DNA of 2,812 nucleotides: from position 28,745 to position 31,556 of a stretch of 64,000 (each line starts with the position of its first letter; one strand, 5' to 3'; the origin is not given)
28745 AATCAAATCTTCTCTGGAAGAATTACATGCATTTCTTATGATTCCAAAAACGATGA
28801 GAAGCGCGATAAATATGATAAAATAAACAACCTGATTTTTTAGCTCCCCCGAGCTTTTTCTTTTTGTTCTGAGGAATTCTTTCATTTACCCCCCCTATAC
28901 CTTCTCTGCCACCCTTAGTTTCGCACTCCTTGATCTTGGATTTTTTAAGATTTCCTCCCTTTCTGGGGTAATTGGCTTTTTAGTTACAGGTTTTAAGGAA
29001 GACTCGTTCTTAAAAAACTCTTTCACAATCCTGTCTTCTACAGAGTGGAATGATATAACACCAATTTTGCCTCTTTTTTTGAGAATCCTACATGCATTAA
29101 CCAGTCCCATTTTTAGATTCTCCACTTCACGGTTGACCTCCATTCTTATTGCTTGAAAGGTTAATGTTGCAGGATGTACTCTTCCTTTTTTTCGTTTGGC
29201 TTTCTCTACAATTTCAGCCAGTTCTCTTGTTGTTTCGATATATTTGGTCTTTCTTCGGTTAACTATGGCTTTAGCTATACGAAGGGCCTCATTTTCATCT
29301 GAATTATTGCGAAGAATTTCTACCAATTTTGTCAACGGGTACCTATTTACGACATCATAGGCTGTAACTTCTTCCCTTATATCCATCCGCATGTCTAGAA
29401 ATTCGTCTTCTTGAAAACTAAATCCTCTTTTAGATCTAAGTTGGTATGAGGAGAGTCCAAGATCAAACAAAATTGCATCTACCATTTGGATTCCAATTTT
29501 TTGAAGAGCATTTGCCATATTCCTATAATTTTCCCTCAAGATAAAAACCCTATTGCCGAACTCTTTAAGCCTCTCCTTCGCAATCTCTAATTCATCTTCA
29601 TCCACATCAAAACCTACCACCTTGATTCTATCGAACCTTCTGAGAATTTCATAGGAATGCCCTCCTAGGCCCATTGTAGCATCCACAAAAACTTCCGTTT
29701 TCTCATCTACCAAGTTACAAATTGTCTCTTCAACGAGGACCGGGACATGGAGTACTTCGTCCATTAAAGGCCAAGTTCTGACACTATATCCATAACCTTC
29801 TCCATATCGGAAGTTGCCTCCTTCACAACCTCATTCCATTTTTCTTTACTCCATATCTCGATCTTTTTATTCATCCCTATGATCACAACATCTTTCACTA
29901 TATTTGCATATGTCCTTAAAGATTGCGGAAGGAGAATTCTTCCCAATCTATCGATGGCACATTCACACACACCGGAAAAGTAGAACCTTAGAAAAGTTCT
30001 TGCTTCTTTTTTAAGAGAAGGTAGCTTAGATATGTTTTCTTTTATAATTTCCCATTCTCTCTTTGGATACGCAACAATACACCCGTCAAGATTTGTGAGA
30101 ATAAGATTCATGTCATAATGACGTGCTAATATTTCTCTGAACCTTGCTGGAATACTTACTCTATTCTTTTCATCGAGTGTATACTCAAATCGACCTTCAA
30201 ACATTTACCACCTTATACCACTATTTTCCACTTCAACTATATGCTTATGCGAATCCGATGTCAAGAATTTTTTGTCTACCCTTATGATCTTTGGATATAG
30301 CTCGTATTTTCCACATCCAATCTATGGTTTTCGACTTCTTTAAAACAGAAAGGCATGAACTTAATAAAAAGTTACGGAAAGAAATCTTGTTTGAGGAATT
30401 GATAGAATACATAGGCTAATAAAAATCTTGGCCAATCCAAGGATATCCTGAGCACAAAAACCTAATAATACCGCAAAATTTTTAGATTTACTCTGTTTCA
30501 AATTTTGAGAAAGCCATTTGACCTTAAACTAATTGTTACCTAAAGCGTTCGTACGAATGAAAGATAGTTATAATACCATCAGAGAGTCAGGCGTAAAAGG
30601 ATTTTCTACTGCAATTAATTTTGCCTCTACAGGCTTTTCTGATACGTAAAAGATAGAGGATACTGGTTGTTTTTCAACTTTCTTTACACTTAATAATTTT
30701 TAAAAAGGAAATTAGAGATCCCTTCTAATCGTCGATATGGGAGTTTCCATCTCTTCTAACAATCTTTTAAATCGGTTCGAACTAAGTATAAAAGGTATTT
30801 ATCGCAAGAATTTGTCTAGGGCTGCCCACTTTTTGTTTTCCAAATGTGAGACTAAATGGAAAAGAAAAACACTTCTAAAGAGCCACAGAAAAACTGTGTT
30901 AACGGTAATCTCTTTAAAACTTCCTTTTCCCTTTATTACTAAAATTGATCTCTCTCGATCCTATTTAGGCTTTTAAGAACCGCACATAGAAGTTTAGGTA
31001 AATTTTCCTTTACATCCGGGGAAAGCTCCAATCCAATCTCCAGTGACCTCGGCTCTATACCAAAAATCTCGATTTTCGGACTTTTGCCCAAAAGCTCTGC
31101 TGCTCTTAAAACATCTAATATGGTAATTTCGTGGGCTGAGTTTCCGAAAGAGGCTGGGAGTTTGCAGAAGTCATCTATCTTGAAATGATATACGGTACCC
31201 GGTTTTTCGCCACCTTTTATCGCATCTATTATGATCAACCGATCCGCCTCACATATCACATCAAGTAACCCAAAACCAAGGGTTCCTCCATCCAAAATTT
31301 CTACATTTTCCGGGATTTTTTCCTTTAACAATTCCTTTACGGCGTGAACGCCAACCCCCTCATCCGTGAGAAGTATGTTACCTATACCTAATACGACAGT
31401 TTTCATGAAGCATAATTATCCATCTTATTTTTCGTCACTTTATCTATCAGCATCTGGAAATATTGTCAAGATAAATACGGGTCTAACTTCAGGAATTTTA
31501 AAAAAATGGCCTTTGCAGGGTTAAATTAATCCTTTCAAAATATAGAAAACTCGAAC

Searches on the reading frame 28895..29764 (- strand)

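Call 88: search_protein_families(library=pfam, proteins=[window:28895-29764:-], max_evalue=0.00001)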
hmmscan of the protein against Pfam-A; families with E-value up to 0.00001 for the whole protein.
window:28895-29764:- (289 aa): 1 family
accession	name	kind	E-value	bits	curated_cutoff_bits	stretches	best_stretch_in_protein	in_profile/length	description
PF01795.25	Methyltransf_5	-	2e-97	326.9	27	1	4-288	2-308/309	MraW methylase family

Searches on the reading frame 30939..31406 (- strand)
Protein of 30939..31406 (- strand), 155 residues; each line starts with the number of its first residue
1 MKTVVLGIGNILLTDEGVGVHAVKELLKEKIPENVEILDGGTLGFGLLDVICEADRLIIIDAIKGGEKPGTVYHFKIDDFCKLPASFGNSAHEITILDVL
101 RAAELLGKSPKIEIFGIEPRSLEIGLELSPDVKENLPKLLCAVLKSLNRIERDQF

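Call 88: search_protein_families(library=pfam, proteins=[window:30939-31406:-], max_evalue=0.00001)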
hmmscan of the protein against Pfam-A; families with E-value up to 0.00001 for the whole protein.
window:30939-31406:- (155 aa): 1 family
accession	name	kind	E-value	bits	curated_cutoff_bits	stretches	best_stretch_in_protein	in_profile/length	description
PF01750.23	HycI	-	3.3e-28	98.5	23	1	20-145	1-129/130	Hydrogenase maturation protease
